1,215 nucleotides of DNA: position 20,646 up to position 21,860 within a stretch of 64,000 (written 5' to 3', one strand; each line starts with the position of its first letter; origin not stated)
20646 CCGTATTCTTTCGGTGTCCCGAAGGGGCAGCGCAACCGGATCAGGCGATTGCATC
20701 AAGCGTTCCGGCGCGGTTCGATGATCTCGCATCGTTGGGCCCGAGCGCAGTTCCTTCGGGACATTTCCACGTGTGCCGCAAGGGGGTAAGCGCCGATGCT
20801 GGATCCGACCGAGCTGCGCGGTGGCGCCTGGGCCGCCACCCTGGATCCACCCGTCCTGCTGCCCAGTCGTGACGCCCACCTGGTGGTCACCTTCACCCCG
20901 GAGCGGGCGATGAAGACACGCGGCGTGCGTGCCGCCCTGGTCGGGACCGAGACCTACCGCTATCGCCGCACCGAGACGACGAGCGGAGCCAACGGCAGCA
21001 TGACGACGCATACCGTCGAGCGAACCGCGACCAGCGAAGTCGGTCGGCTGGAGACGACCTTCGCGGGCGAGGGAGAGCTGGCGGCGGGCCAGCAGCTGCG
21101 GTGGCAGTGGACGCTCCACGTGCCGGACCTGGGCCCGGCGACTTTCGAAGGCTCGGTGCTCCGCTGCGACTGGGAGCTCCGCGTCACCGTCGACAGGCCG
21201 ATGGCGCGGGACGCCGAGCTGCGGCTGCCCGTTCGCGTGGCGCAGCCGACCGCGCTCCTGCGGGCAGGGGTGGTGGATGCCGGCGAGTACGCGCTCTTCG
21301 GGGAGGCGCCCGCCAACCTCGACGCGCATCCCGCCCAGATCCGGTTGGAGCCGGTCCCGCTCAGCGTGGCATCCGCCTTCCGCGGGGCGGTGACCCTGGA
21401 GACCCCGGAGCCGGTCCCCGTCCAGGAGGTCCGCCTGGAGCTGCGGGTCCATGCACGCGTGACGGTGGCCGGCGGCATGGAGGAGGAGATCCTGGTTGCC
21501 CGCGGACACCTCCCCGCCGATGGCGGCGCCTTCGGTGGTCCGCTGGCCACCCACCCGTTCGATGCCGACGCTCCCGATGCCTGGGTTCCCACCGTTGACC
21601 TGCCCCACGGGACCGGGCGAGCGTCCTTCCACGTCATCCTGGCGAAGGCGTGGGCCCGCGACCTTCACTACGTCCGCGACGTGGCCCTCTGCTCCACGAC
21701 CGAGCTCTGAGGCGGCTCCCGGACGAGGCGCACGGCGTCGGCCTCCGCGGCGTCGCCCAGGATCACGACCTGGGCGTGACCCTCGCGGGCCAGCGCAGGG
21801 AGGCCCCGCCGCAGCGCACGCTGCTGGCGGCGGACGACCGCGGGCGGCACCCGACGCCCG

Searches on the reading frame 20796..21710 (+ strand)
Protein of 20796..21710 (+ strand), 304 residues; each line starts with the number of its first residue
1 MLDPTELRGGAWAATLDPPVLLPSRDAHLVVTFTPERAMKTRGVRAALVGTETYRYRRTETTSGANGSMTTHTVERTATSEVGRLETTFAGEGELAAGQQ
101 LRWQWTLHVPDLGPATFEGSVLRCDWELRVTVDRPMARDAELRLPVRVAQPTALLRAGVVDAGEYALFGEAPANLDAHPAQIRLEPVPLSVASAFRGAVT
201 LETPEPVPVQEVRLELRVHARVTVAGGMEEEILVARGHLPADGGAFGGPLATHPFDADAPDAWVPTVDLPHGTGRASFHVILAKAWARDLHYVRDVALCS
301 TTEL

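Call 9: search_protein_families(library=pfam, proteins=[window:20796-21710:+], max_evalue=0.01)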
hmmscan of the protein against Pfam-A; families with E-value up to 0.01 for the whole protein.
window:20796-21710:+ (304 aa): 2 families
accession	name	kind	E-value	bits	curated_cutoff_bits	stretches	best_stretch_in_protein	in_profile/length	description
PF00339.34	Arrestin_N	-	8.5e-10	39.3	24.9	1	31-149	22-142/148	Arrestin (or S-antigen), N-terminal domain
PF02752.27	Arrestin_C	-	8.5e-06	26.6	27.7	1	31-149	26-133/137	Arrestin (or S-antigen), C-terminal domain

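Call 12: find_encoding_contigs(protein=window:20796-21710:+, flank=10000, max_places=10)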
Protein window:20796-21710:+ (304 aa): 5 contigs read that carry it; 5 places shown.
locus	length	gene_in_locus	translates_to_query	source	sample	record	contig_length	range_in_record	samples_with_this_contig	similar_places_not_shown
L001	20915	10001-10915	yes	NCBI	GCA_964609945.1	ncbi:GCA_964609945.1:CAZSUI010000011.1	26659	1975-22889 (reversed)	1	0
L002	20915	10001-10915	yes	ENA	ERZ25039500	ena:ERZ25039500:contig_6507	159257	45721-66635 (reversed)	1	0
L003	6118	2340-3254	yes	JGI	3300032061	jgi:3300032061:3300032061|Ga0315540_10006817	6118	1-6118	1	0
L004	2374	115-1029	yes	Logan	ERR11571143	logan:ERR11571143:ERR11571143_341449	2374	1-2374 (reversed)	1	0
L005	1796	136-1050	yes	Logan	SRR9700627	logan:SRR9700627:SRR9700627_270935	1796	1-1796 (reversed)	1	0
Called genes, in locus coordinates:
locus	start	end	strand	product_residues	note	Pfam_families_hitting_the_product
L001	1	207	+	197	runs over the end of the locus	PF00440:TetR_N, PF17920:TetR_C_16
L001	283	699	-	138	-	PF00571:CBS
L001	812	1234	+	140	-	PF03061:4HBT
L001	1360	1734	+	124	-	-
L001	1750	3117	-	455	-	PF01546:Peptidase_M20, PF07687:M20_dimer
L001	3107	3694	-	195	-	PF00753:Lactamase_B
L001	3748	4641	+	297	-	PF00561:Abhydrolase_1, PF12146:Hydrolase_4, PF12697:Abhydrolase_6, PF08386:Abhydrolase_4 (weak)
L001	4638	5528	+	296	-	PF04228:Zn_peptidase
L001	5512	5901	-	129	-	PF04993:TfoX_N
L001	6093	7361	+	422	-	PF01590:GAF, PF13185:GAF_2, PF00211:Guanylate_cyc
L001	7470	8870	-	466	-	-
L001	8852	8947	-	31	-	-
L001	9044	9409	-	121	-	PF04542:Sigma70_r2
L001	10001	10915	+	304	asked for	PF02752:Arrestin_C (weak), PF00339:Arrestin_N (weak)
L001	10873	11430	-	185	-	PF06745:ATPase (weak), PF13191:AAA_16 (faint), PF08433:KTI12 (weak), PF13671:AAA_33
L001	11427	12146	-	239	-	PF02586:SRAP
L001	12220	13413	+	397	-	PF00365:PFK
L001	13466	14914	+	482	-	PF07690:MFS_1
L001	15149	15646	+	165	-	-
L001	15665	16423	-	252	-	PF07722:Peptidase_C26, PF00117:GATase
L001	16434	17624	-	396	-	PF01266:DAO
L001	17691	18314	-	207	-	PF06445:GyrI-like (weak)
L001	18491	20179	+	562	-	PF00072:Response_reg, PF01946:Thi4 (weak), PF01134:GIDA (faint), PF01266:DAO (weak), PF07992:Pyr_redox_2, PF12831:FAD_oxidored (weak), PF13738:Pyr_redox_3, PF00070:Pyr_redox, +2 more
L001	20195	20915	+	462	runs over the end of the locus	PF00027:cNMP_binding, PF02518:HATPase_c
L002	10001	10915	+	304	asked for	PF02752:Arrestin_C (weak), PF00339:Arrestin_N (weak)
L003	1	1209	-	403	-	?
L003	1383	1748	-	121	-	PF04542:Sigma70_r2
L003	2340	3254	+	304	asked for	PF02752:Arrestin_C (weak), PF00339:Arrestin_N (weak)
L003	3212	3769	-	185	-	PF06745:ATPase (weak), PF13191:AAA_16 (faint), PF08433:KTI12 (weak), PF13671:AAA_33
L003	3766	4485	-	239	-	PF02586:SRAP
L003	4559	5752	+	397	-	PF00365:PFK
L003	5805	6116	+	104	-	?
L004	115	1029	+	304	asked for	PF02752:Arrestin_C (weak), PF00339:Arrestin_N (weak)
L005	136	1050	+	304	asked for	PF02752:Arrestin_C (weak), PF00339:Arrestin_N (weak)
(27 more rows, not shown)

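Call 13: find_homologous_proteins(query=window:20796-21710:+)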
Query window:20796-21710:+ (304 aa): 417 proteins with E <= 0.001 among 6798 candidates; the best 120 are listed.
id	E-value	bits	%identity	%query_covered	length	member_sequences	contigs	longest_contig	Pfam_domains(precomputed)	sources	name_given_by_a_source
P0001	5.6e-176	603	88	100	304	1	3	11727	PF00339.35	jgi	jgi:hypothetical protein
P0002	2.5e-172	591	86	100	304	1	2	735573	PF00339.35,PF02752.28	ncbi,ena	-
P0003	6.8e-171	586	86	100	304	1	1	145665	PF00339.35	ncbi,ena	-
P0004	9.6e-163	559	81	100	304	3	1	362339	PF00339.35,PF02752.28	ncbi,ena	-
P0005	5.2e-162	557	83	100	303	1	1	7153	PF00339.35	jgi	jgi:hypothetical protein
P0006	1.1e-161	556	83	100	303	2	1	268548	PF00339.35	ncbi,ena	-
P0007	2.8e-160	551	83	100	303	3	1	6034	PF00339.35,PF02752.28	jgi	jgi:hypothetical protein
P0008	1.1e-151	523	74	100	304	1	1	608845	PF00339.35,PF02752.28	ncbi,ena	-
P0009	2.8e-144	498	72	100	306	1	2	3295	PF00339.35,PF02752.28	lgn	-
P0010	4.0e-141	488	93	78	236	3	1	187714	PF00339.35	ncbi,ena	-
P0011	7.1e-139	481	71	100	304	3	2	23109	PF00339.35,PF02752.28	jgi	jgi:Arrestin (or S-antigen), N-terminal domain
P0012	3.2e-138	479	71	100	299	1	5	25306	PF00339.35,PF02752.28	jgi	jgi:hypothetical protein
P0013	3.0e-135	469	70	100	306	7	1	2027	PF00339.35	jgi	jgi:hypothetical protein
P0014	6.2e-135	468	69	100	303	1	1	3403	PF00339.35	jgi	jgi:hypothetical protein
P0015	3.4e-132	459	69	100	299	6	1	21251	PF00339.35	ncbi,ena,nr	ncbi:MAG TPA: hypothetical protein VKU35_00740 [Candidatus Limnocylindria bacterium]|nr:hypothetical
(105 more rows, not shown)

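Call 18: find_encoding_contigs(protein=P0002, flank=6000, max_places=3)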
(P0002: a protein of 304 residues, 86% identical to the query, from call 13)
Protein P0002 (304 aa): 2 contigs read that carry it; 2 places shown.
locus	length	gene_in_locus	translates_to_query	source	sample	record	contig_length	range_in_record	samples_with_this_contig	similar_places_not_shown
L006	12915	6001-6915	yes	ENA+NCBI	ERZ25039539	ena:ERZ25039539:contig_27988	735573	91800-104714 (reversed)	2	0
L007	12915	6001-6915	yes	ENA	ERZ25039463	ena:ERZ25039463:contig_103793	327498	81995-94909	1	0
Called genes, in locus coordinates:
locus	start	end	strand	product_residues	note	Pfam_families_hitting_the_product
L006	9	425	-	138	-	PF00571:CBS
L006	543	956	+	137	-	PF03061:4HBT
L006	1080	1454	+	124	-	-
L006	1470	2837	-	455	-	PF01546:Peptidase_M20, PF07687:M20_dimer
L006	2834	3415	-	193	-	PF00753:Lactamase_B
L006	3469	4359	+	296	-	PF00561:Abhydrolase_1, PF12146:Hydrolase_4, PF12697:Abhydrolase_6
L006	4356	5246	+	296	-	PF04228:Zn_peptidase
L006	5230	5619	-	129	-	PF04993:TfoX_N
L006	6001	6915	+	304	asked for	PF02752:Arrestin_C (weak), PF00339:Arrestin_N (weak)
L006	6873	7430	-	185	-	PF13671:AAA_33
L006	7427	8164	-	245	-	PF02586:SRAP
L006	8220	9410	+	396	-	PF00365:PFK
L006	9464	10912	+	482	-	PF07690:MFS_1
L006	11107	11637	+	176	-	-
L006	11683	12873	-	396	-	PF01266:DAO, PF04820:Trp_halogenase (faint)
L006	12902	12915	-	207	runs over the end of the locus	PF06445:GyrI-like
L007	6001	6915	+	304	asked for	PF02752:Arrestin_C (weak), PF00339:Arrestin_N (weak)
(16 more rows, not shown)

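Call 19: find_encoding_contigs(protein=P0004, flank=6000, max_places=3)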
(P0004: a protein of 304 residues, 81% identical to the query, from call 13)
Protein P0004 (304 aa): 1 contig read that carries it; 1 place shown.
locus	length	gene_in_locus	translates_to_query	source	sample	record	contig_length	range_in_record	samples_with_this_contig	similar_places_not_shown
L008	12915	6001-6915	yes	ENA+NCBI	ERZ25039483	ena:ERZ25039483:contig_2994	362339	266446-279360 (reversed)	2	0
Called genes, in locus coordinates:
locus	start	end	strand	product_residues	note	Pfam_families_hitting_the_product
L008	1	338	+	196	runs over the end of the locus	PF00440:TetR_N, PF17920:TetR_C_16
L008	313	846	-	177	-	PF01643:Acyl-ACP_TE, PF20791:Acyl-ACP_TE_C (weak), PF13279:4HBT_2, PF03061:4HBT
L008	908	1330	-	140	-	PF00571:CBS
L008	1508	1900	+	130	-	PF03061:4HBT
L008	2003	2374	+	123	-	-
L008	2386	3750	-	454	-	PF01546:Peptidase_M20, PF07687:M20_dimer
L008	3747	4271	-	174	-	PF00753:Lactamase_B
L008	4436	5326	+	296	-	PF04228:Zn_peptidase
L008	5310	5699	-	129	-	PF04993:TfoX_N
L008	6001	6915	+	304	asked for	PF02752:Arrestin_C (weak), PF00339:Arrestin_N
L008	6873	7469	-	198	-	PF13671:AAA_33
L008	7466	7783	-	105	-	PF02586:SRAP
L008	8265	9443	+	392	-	PF00365:PFK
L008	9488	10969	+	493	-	PF00083:Sugar_tr (weak), PF07690:MFS_1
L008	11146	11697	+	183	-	-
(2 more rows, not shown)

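Call 20: find_encoding_contigs(protein=P0008, flank=6000, max_places=3)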
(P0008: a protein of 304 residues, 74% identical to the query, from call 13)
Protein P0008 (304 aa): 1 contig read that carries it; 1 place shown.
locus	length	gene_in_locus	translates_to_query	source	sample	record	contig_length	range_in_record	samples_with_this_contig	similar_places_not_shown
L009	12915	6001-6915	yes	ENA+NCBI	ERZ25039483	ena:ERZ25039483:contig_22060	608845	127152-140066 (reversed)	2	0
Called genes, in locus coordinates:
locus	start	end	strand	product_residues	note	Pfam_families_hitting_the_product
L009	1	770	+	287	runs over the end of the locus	PF00005:ABC_tran, PF13304:AAA_21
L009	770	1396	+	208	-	PF00440:TetR_N, PF17920:TetR_C_16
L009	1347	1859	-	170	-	PF01643:Acyl-ACP_TE, PF20791:Acyl-ACP_TE_C (weak), PF13279:4HBT_2, PF03061:4HBT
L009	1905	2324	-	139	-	PF00571:CBS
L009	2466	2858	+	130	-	PF03061:4HBT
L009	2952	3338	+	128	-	-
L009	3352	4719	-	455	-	PF01546:Peptidase_M20, PF07687:M20_dimer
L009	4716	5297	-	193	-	PF00753:Lactamase_B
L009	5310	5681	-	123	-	PF04993:TfoX_N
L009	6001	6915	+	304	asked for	PF02752:Arrestin_C (faint), PF00339:Arrestin_N (weak)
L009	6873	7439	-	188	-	PF08433:KTI12 (faint), PF13671:AAA_33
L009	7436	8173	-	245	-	PF02586:SRAP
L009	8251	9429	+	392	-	PF00365:PFK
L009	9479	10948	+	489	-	PF07690:MFS_1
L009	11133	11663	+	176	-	-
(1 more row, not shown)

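Call 25: find_encoding_contigs(protein=P0010, flank=8000, max_places=3)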
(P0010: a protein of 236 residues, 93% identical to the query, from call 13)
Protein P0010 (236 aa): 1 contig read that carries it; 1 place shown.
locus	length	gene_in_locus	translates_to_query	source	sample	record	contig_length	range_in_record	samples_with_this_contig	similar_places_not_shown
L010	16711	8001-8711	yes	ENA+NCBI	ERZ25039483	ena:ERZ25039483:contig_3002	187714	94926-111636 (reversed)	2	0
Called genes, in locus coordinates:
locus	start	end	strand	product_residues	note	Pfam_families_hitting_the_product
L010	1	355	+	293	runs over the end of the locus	PF00005:ABC_tran, PF13304:AAA_21 (faint)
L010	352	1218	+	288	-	PF00005:ABC_tran, PF13304:AAA_21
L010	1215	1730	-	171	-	PF01643:Acyl-ACP_TE, PF20791:Acyl-ACP_TE_C (weak), PF13279:4HBT_2, PF03061:4HBT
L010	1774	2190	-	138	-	PF00571:CBS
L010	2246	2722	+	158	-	PF03061:4HBT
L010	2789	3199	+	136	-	-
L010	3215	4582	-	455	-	PF01546:Peptidase_M20, PF07687:M20_dimer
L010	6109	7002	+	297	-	PF04228:Zn_peptidase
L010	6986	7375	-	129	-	PF04993:TfoX_N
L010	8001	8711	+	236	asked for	PF00339:Arrestin_N (faint)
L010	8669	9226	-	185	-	PF13191:AAA_16 (faint), PF08433:KTI12 (weak), PF13671:AAA_33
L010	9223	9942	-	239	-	PF02586:SRAP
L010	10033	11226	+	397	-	PF00365:PFK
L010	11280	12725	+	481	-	PF07690:MFS_1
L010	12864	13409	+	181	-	-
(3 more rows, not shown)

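Call 26: find_encoding_contigs(protein=P0001, flank=8000, max_places=3)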
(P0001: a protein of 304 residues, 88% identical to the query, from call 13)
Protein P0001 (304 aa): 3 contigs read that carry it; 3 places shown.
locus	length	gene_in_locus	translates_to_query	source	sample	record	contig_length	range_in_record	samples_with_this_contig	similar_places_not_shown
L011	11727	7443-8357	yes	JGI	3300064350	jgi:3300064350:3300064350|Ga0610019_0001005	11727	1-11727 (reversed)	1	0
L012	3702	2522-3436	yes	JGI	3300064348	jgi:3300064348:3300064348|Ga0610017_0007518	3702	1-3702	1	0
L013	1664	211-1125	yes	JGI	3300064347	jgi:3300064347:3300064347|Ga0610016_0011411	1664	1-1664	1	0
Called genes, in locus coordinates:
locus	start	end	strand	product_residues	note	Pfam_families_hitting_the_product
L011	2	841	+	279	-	?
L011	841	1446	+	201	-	PF00440:TetR_N, PF17920:TetR_C_16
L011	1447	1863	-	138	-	PF00571:CBS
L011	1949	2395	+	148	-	PF03061:4HBT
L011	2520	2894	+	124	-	-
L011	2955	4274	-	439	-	PF01546:Peptidase_M20, PF07687:M20_dimer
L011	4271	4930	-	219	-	PF00753:Lactamase_B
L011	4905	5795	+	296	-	PF00561:Abhydrolase_1, PF12146:Hydrolase_4, PF12697:Abhydrolase_6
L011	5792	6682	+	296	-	PF04228:Zn_peptidase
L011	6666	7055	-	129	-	PF04993:TfoX_N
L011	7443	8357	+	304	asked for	PF00339:Arrestin_N (weak)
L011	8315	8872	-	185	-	PF13671:AAA_33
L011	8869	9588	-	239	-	PF02586:SRAP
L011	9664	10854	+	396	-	PF00365:PFK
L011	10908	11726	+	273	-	?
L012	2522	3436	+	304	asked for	PF00339:Arrestin_N (weak)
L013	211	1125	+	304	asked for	PF00339:Arrestin_N (weak)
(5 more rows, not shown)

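Call 27: find_encoding_contigs(protein=P0003, flank=8000, max_places=3)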
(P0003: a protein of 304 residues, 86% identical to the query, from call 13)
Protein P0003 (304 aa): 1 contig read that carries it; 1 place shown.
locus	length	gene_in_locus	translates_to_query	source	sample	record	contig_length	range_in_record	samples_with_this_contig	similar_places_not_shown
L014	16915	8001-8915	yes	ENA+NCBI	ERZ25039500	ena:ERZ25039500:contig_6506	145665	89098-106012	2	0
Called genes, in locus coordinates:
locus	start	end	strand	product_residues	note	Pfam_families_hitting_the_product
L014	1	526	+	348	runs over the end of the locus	PF12679:ABC2_membrane_2, PF12698:ABC2_membrane_3, PF01061:ABC2_membrane, PF12730:ABC2_membrane_4 (weak)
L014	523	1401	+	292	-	PF00005:ABC_tran, PF13304:AAA_21 (faint)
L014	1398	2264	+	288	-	PF00005:ABC_tran, PF13304:AAA_21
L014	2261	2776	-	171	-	PF01643:Acyl-ACP_TE, PF20791:Acyl-ACP_TE_C (weak), PF13279:4HBT_2, PF03061:4HBT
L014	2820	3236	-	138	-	PF00571:CBS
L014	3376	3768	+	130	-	PF03061:4HBT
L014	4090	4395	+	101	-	-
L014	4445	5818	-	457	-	PF01546:Peptidase_M20, PF07687:M20_dimer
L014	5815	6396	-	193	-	PF00753:Lactamase_B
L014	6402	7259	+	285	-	PF00561:Abhydrolase_1, PF12146:Hydrolase_4, PF12697:Abhydrolase_6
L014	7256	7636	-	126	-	PF04993:TfoX_N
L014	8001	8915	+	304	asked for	PF00339:Arrestin_N (weak)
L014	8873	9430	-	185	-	PF13671:AAA_33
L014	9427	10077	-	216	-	PF02586:SRAP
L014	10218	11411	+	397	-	PF00365:PFK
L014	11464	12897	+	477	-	PF07690:MFS_1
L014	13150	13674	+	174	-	-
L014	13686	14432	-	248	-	PF07722:Peptidase_C26, PF00117:GATase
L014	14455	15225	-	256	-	PF01266:DAO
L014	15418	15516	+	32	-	-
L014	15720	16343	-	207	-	PF06445:GyrI-like (weak)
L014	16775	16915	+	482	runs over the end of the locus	PF01946:Thi4 (weak), PF01134:GIDA (faint), PF01266:DAO (weak), PF03486:HI0933_like (faint), PF07992:Pyr_redox_2, PF12831:FAD_oxidored (weak), PF13738:Pyr_redox_3, PF00070:Pyr_redox, +1 more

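Call 32: find_homologous_proteins(query=L001:7470-8870:-)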
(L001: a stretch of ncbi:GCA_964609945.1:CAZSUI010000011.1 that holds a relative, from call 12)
Query L001:7470-8870:- (466 aa): 45 proteins with E <= 0.001 among 8000 candidates.
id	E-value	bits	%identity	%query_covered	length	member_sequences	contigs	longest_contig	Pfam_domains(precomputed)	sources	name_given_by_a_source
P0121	0.0e+0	1042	100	100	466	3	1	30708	-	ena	-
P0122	4.1e-178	611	65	100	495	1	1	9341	-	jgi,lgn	jgi:hypothetical protein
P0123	1.7e-152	527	60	100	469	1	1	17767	-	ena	-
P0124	1.1e-147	511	58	100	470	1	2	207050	-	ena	-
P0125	3.0e-147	510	59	99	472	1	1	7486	-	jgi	jgi:hypothetical protein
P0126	2.5e-135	470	55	95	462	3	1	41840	-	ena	-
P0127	3.2e-133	463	53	100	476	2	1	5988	-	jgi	jgi:hypothetical protein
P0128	1.9e-127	444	55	97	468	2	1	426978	-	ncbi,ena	-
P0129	5.8e-127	443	56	82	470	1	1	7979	-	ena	-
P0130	2.5e-124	434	54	91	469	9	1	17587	-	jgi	jgi:hypothetical protein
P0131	8.7e-123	429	52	93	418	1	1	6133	-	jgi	jgi:hypothetical protein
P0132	7.4e-110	386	54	81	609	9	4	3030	-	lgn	-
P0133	2.5e-109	385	49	100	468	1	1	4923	-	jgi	jgi:hypothetical protein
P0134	4.5e-107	377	56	74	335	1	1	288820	-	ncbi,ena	-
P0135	2.1e-102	362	48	98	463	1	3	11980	-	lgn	-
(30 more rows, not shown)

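Call 33: find_encoding_contigs(protein=P0122, flank=5000, max_places=2)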
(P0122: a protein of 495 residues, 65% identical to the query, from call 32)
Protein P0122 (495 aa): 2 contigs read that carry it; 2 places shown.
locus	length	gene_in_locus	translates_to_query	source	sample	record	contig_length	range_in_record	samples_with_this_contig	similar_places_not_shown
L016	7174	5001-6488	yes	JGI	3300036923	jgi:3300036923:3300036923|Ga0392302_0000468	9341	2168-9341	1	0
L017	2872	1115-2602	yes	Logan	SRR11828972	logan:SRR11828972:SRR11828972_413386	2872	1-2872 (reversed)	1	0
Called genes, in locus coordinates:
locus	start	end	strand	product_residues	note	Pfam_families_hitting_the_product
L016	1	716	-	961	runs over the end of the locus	?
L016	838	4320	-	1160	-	PF04563:RNA_pol_Rpb2_1, PF04561:RNA_pol_Rpb2_2, PF04565:RNA_pol_Rpb2_3, PF10385:RNA_pol_Rpb2_45, PF00562:RNA_pol_Rpb2_6, PF04560:RNA_pol_Rpb2_7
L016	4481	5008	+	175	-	PF07638:Sigma70_ECF (faint), PF04542:Sigma70_r2, PF08281:Sigma70_r4_2, PF04545:Sigma70_r4 (weak)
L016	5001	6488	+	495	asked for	-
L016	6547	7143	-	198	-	PF02469:Fasciclin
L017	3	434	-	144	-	?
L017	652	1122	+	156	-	PF07638:Sigma70_ECF (weak), PF04542:Sigma70_r2, PF08281:Sigma70_r4_2, PF04545:Sigma70_r4 (weak)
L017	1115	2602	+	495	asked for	-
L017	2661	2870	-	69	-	?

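Call 34: find_encoding_contigs(protein=P0124, flank=5000, max_places=2)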
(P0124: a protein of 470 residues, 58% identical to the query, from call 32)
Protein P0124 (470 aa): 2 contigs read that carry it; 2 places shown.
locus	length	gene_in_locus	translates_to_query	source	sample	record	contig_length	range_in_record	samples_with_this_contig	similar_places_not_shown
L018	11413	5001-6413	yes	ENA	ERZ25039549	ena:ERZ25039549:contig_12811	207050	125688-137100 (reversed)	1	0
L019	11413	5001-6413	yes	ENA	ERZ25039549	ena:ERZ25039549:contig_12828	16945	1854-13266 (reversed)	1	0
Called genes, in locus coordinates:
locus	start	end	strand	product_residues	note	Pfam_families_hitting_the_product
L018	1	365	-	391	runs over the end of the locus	PF00365:PFK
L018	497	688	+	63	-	-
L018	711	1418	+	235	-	PF02586:SRAP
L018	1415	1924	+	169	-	PF13671:AAA_33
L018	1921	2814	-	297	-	PF00339:Arrestin_N (weak)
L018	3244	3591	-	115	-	-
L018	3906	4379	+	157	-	-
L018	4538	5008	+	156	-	PF04542:Sigma70_r2, PF08281:Sigma70_r4_2, PF04545:Sigma70_r4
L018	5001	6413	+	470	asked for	-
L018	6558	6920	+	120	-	PF04993:TfoX_N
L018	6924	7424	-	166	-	PF13302:Acetyltransf_3, PF00583:Acetyltransf_1, PF13420:Acetyltransf_4, PF13508:Acetyltransf_7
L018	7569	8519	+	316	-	PF00892:EamA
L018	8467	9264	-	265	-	PF00561:Abhydrolase_1, PF12146:Hydrolase_4, PF12697:Abhydrolase_6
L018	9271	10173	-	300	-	PF01544:CorA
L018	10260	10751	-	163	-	-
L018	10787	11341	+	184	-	PF00753:Lactamase_B, PF12706:Lactamase_B_2 (weak)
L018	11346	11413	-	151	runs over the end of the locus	PF08327:AHSA1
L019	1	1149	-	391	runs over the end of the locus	PF00365:PFK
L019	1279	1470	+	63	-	-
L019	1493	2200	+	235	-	PF02586:SRAP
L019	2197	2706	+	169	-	PF13671:AAA_33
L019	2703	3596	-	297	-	PF00339:Arrestin_N (weak)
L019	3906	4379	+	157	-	-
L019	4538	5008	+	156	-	PF04542:Sigma70_r2, PF08281:Sigma70_r4_2, PF04545:Sigma70_r4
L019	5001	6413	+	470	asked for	-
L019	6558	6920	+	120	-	PF04993:TfoX_N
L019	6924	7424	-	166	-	PF00583:Acetyltransf_1, PF13302:Acetyltransf_3, PF13420:Acetyltransf_4, PF13508:Acetyltransf_7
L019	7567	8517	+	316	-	PF00892:EamA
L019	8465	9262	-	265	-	PF00561:Abhydrolase_1, PF12146:Hydrolase_4, PF12697:Abhydrolase_6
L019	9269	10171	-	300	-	PF01544:CorA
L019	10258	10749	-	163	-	-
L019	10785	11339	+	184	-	PF00753:Lactamase_B, PF12706:Lactamase_B_2 (weak)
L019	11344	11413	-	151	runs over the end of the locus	PF08327:AHSA1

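Call 35: find_encoding_contigs(protein=P0128, flank=5000, max_places=2)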
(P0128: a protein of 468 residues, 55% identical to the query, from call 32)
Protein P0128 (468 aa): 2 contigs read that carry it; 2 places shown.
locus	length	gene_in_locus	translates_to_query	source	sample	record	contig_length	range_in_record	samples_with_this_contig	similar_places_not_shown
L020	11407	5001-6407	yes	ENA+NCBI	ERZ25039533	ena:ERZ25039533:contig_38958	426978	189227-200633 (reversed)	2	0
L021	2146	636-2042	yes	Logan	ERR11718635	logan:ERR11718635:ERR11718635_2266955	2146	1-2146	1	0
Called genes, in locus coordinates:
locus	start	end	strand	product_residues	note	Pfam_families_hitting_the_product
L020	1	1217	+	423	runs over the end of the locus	PF02403:Seryl_tRNA_N, PF00587:tRNA-synt_2b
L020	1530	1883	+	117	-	-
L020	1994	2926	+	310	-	PF12146:Hydrolase_4, PF00561:Abhydrolase_1, PF12697:Abhydrolase_6, PF00975:Thioesterase (weak)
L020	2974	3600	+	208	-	-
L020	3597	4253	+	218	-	-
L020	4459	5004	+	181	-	PF07638:Sigma70_ECF (faint), PF04542:Sigma70_r2, PF08281:Sigma70_r4_2 (weak)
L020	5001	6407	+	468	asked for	-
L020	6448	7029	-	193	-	PF00265:TK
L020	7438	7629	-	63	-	-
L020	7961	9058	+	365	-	PF00285:Citrate_synt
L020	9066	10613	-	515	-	PF13231:PMT_2, PF02366:PMT, PF16192:PMT_4TMC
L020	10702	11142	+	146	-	PF00383:dCMP_cyt_deam_1, PF14437:MafB19-deam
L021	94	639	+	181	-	PF07638:Sigma70_ECF (faint), PF04542:Sigma70_r2, PF08281:Sigma70_r4_2 (weak)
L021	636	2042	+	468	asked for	-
